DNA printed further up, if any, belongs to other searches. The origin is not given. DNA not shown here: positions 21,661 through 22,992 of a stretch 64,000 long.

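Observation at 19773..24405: ABC importer + GTK-like aminotransferase + mu-crystallin-like enzyme: candidate cyclic ketimine/imino-acid pathway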

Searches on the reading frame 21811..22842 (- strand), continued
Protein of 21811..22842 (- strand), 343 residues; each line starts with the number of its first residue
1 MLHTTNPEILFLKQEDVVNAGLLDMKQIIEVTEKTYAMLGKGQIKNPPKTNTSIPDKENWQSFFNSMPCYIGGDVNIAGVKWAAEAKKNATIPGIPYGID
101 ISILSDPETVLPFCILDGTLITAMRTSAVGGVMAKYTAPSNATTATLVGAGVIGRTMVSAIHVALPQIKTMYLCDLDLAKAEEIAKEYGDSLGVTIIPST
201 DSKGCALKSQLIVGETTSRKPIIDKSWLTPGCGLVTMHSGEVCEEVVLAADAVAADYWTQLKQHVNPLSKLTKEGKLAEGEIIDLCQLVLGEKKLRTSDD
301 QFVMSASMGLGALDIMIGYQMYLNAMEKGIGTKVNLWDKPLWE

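Call 32: search_solved_structures(query=L090:3989-5053:+, max_evalue=0.00001, show_alignments=2)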
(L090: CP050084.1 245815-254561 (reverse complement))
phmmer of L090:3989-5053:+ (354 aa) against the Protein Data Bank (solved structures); distinct sequences matched with E-value up to 0.00001: 3.
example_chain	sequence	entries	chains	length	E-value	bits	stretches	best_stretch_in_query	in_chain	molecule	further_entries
1omo_A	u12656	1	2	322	9.7e-12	47.6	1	92-350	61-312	alanine dehydrogenase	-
1vll_A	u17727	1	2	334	1.1e-11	47.4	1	92-350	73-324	alanine dehydrogenase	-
6t3e_A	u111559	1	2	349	2.5e-08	36.3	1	89-264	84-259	DELTA1-pyrroline-2-carboxylate reductase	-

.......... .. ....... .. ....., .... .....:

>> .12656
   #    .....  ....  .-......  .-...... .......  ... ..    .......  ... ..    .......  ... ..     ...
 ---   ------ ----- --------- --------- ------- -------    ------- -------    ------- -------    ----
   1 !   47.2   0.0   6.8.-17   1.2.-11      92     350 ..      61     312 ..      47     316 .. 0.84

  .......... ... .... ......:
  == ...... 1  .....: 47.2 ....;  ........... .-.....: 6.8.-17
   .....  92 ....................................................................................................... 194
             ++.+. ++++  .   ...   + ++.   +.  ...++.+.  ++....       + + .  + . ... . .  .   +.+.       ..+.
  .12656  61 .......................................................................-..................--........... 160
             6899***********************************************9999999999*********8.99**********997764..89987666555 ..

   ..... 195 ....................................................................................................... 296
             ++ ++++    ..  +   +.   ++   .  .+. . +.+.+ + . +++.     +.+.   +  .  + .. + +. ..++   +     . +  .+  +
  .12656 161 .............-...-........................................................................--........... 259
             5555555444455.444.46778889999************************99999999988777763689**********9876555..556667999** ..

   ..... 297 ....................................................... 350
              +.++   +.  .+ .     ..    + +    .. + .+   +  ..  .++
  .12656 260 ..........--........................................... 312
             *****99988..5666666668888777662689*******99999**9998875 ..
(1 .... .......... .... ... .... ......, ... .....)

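Call 51: predict_structure(alignment_id=A1)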
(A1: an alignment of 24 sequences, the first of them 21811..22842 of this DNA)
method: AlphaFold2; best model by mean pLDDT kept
length: 343 residues; sequences in the alignment: 24
mean_pLDDT: 90.0   pTM: 0.89
mean pLDDT of the five models: 90.0, 88.9, 85.8, 85.5, 85.0
residues with pLDDT >= 90: 232; 70-90: 87; 50-70: 21; < 50: 3
segments of 3 or more residues with pLDDT < 50: none
pLDDT, mean of each block of 10 residues (from residue 1): 66 94 97 97 91 80 88 91 84 66 88 88 93 97 93 82 97 93 91 94 98 87 95 90 94 94 88 94 97 96 93 95 96 78 61
secondary structure, 60 per line:
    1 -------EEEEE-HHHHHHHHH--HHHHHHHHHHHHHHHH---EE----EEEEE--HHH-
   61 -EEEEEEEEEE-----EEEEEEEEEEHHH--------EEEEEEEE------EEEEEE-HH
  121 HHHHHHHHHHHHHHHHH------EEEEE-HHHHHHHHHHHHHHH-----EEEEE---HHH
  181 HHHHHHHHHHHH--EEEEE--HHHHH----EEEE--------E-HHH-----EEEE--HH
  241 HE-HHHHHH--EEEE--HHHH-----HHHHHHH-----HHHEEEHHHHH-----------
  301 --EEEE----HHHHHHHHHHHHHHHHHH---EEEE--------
elements in order: E8-12 H14-22 H25-40 E50-54 E62-71 E77-86 E98-105 E112-117 H119-137 E144-148 H150-164 E170-174 H178-192 E195-199 H202-206 E211-214 E233-236 H244-249 E252-255 H258-261 H267-273 E282-284 H285-289 E303-306 H311-328 E332-335

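Call 54: fold_search(model_id=the predicted structure, library=pdb)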
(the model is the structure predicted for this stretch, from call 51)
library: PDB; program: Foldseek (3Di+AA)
matches with E <= 10: 1125; with E <= 0.001: 76
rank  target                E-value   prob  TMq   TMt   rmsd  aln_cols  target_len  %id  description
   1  4mp6                  1.9e-32  1.00  0.89  0.91   2.3       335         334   25  Staphyloferrin B precursor biosynthetic enzyme SbnB bound to citrate and NAD+ (released 2014-03-05)
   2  4mpd                  2.4e-31  1.00  0.85  0.91   2.4       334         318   24  Staphyloferrin B precursor biosynthetic enzyme SbnB bound a-ketoglutarate and NAD+ (released 2014-03-05)
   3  4mp3                  3.6e-31  1.00  0.88  0.91   2.4       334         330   25  Staphyloferrin B precursor biosynthetic enzyme selenomethionine-labeled SbnB (released 2014-03-05)
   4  6t3e_A                5.6e-31  1.00  0.84  0.89   2.5       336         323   29  Structure of Thermococcus litoralis Delta(1)-pyrroline-2-carboxylate reductase in complex with NADH and L-proline (released 2020-05-13)
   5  4m54                  2.9e-30  1.00  0.82  0.91   2.6       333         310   24  The structure of the staphyloferrin B precursor biosynthetic enzyme SbnB bound to N-(1-amino-1-carboxyl-2-ethyl)-glutami (released 2014-07-09)
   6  6t3e_B                1.1e-29  1.00  0.84  0.89   2.5       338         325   29  Structure of Thermococcus litoralis Delta(1)-pyrroline-2-carboxylate reductase in complex with NADH and L-proline (released 2020-05-13)
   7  1omo_A                1.2e-27  1.00  0.85  0.90   2.3       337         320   25  alanine dehydrogenase dimer w/bound NAD (archaeal) (released 2004-07-06)
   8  1vll_A                2.3e-27  1.00  0.82  0.87   2.8       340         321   25  Crystal structure of alanine dehydrogenase (AF1665) from Archaeoglobus fulgidus at 2.80 A resolution (released 2004-09-21)
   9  7cxs_B                8.1e-27  1.00  0.84  0.87   2.9       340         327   20  Crystal structure of CmnK, a L-Dap formation enzyme in capreomycin biosynthesis (released 2021-07-14)
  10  7cxs_A                4.4e-26  1.00  0.84  0.88   2.8       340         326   20  Crystal structure of CmnK, a L-Dap formation enzyme in capreomycin biosynthesis (released 2021-07-14)
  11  7rbp_A                1.0e-24  1.00  0.82  0.86   3.0       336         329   20  Medicago truncatula D-1-piperideine-2-carboxylic acid reductase (released 2022-07-06)
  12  6rqa_A                8.7e-24  1.00  0.85  0.90   2.6       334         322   18  Crystal structure of the iminosuccinate reductase of Paracoccus denitrificans in complex with NAD+ (released 2019-08-14)
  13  3hdj_A                4.5e-23  1.00  0.80  0.88   2.9       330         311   18  The crystal structure of probable ornithine cyclodeaminase from Bordetella pertussis Tohama I (released 2009-05-19)
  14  1u7h_A                6.1e-23  1.00  0.80  0.81   3.2       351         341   19  Structure and a Proposed Mechanism for Ornithine Cyclodeaminase from Pseudomonas putida (released 2004-11-09)
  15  1u7h_B                7.7e-23  1.00  0.80  0.81   3.3       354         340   20  Structure and a Proposed Mechanism for Ornithine Cyclodeaminase from Pseudomonas putida (released 2004-11-09)
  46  7rbp_B                7.0e-17  1.00  0.68  0.86   2.8       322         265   18  Medicago truncatula D-1-piperideine-2-carboxylic acid reductase (released 2022-07-06)
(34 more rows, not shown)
